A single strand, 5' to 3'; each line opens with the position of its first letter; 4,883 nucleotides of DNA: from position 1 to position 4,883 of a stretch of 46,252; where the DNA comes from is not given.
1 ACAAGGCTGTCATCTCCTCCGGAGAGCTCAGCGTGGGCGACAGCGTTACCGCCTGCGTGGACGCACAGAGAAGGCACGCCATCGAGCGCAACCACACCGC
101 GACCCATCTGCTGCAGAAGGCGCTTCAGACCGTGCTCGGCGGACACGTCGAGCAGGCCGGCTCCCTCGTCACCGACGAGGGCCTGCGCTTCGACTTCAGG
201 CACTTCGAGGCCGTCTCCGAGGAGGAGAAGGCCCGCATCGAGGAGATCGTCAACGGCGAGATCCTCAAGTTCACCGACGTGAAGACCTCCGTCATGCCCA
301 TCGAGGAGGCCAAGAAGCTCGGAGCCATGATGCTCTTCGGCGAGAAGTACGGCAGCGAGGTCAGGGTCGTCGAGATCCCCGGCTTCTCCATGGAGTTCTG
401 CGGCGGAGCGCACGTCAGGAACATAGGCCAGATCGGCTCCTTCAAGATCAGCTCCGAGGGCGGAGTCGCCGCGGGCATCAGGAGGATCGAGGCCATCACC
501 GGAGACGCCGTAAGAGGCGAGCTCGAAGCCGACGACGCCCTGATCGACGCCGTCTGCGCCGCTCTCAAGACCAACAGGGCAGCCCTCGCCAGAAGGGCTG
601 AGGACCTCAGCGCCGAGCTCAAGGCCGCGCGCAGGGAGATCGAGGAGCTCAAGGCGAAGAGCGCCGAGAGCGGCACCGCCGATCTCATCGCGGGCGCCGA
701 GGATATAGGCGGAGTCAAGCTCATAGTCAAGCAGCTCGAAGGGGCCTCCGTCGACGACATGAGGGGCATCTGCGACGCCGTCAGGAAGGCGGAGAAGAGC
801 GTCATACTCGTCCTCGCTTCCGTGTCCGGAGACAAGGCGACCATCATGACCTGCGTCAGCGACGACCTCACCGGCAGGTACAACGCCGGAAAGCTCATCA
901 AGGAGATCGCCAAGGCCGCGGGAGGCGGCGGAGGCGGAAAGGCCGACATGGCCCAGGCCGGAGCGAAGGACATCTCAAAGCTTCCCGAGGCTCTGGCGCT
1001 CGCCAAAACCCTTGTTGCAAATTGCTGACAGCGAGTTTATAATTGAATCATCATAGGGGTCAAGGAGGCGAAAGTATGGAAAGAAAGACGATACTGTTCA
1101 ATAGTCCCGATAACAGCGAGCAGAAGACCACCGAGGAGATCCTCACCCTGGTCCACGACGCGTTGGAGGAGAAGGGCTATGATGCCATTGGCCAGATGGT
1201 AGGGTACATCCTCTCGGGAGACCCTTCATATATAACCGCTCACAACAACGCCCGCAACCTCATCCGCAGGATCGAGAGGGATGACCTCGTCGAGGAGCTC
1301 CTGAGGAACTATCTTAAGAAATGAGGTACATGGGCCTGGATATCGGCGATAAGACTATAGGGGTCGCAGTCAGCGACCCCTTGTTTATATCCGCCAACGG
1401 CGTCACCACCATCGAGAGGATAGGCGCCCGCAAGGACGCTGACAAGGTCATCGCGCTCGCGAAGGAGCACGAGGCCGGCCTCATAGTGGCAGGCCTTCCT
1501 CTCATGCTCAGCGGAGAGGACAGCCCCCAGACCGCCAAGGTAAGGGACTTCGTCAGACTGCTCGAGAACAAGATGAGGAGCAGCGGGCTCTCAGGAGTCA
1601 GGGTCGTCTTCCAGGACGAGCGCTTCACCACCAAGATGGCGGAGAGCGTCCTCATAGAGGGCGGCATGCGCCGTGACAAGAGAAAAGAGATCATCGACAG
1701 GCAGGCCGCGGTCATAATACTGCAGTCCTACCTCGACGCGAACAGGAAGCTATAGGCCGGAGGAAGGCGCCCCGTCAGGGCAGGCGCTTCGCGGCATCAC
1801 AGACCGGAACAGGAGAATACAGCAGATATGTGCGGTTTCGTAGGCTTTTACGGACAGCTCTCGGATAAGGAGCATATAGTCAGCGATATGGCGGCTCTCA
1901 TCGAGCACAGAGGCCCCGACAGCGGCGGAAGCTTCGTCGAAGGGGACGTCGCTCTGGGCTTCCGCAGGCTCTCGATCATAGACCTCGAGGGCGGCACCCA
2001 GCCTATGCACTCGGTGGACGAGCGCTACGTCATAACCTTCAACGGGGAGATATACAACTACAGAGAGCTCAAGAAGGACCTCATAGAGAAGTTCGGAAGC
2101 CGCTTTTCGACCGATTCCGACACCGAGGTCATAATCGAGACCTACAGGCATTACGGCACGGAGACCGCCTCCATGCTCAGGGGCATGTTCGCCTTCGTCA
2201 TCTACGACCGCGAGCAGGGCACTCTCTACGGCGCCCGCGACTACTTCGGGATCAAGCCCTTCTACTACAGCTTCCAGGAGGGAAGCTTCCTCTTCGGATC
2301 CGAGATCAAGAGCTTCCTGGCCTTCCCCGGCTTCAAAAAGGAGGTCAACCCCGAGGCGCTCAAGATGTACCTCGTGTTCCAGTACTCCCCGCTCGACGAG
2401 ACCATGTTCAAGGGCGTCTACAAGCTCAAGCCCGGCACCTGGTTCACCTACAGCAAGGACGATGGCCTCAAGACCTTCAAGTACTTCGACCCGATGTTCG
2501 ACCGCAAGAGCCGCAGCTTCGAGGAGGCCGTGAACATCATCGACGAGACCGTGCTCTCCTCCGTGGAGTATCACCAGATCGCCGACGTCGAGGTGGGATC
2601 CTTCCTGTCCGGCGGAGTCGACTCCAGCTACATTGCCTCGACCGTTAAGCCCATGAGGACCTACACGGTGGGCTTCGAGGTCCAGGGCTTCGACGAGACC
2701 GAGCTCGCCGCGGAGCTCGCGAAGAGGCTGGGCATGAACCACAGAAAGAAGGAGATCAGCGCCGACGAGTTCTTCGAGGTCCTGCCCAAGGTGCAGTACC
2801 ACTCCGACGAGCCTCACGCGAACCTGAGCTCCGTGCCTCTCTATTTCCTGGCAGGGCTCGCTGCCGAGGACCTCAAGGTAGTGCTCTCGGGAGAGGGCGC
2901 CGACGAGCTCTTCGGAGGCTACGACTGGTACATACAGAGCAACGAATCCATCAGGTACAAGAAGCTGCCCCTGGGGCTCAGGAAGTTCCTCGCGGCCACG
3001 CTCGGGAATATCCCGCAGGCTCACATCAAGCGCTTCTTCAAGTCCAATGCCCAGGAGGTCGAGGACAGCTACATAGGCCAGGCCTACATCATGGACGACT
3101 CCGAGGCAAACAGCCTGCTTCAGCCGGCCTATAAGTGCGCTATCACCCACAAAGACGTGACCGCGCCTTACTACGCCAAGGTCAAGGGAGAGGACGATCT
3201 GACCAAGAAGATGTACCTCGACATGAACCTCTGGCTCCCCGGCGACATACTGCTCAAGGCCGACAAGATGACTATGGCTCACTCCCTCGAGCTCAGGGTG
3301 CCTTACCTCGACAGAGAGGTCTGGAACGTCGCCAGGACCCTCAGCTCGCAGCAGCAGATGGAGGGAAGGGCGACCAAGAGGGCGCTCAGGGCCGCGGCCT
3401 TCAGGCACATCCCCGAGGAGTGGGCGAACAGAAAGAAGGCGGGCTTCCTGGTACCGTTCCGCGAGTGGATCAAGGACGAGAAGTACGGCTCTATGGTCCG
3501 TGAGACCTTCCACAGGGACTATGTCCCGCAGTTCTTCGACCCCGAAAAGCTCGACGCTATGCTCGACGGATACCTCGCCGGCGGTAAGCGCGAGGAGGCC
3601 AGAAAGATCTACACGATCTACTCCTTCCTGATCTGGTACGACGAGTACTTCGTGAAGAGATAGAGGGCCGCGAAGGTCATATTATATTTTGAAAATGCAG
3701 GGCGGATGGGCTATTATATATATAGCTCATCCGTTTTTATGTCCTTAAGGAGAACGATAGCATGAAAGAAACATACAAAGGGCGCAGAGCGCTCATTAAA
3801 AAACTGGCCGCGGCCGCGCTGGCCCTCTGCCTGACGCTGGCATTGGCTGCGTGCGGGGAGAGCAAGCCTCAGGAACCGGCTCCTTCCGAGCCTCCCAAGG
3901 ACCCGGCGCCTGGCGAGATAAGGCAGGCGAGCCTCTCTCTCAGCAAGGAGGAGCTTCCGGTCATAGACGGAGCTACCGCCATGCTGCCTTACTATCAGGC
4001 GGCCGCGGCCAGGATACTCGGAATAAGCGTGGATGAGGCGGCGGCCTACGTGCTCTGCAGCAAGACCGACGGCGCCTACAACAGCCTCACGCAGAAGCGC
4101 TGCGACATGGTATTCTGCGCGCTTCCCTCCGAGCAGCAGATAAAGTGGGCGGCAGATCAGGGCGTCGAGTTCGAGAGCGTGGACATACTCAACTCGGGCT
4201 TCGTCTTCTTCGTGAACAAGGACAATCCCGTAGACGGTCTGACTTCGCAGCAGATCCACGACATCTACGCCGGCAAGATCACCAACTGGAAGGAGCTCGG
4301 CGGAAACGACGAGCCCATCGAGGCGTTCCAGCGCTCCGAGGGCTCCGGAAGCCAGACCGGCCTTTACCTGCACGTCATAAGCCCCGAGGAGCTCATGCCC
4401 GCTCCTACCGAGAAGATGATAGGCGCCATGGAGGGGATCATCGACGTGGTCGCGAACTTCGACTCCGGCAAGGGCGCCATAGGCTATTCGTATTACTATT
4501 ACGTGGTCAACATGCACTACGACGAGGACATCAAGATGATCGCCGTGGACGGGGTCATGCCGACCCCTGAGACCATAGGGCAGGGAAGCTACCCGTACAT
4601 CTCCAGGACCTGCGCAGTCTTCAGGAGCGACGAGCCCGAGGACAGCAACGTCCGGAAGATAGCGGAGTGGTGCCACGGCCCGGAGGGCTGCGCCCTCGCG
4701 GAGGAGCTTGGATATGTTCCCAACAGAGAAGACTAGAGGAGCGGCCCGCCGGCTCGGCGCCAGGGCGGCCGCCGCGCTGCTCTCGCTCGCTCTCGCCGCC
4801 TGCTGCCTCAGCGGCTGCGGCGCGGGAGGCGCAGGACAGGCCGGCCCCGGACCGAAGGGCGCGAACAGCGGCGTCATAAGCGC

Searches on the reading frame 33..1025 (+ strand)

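Call 67: search_protein_families(library=pfam, proteins=[window:33-1025:+], max_evalue=0.001)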
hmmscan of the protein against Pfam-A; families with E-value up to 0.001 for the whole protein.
window:33-1025:+ (331 aa): 2 families
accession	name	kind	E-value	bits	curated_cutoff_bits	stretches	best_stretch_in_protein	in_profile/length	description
PF07973.19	tRNA_SAD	-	7.7e-17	61.4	24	1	110-153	1-44/44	Threonyl and Alanyl tRNA synthetase second additional domain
PF02272.25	DHHA1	-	1.4e-16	61.2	25.9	1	227-329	1-101/102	DHHA1 domain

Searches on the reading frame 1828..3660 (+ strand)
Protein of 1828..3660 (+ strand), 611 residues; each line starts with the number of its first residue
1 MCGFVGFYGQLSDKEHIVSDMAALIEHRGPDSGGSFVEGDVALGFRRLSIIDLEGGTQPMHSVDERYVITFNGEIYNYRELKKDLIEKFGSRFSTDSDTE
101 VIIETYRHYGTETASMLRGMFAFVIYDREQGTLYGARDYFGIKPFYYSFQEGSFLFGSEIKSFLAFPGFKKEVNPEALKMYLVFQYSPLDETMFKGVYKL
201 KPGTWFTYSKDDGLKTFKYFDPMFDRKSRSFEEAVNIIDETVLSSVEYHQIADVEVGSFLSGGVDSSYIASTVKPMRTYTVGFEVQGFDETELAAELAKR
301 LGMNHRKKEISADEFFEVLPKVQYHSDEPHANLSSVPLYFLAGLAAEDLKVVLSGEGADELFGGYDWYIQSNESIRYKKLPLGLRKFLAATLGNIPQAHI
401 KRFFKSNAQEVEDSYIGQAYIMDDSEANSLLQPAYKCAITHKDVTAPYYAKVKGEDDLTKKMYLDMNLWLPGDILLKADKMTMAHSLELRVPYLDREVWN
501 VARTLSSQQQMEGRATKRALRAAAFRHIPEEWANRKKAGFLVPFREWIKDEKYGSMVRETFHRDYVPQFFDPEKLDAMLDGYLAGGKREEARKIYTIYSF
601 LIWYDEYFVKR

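Call 67: search_protein_families(library=pfam, proteins=[window:1828-3660:+], max_evalue=0.001)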
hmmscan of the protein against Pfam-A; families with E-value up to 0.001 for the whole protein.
window:1828-3660:+ (611 aa): 4 families
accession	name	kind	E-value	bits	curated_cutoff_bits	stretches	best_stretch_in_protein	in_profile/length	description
PF00733.27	Asn_synthase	-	2.3e-85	287.8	21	1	239-604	3-353/354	Asparagine synthase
PF13537.11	GATase_7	-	2e-43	147.8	25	1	46-165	2-123/123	Glutamine amidotransferase domain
PF13522.11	GATase_6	-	2.2e-37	128.4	27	1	30-159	1-130/130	Glutamine amidotransferase domain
PF12481.13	DUF3700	-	1.2e-05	25.3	27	1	61-155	72-168/228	Aluminium induced protein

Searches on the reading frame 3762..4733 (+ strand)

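Call 67: search_protein_families(library=pfam, proteins=[window:3762-4733:+], max_evalue=0.001)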
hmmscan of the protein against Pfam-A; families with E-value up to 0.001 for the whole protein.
window:3762-4733:+ (324 aa): 1 family
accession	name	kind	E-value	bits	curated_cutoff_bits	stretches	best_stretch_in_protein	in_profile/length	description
PF12849.12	PBP_like_2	-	5.5e-21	76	27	1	68-291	14-249/267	PBP superfamily domain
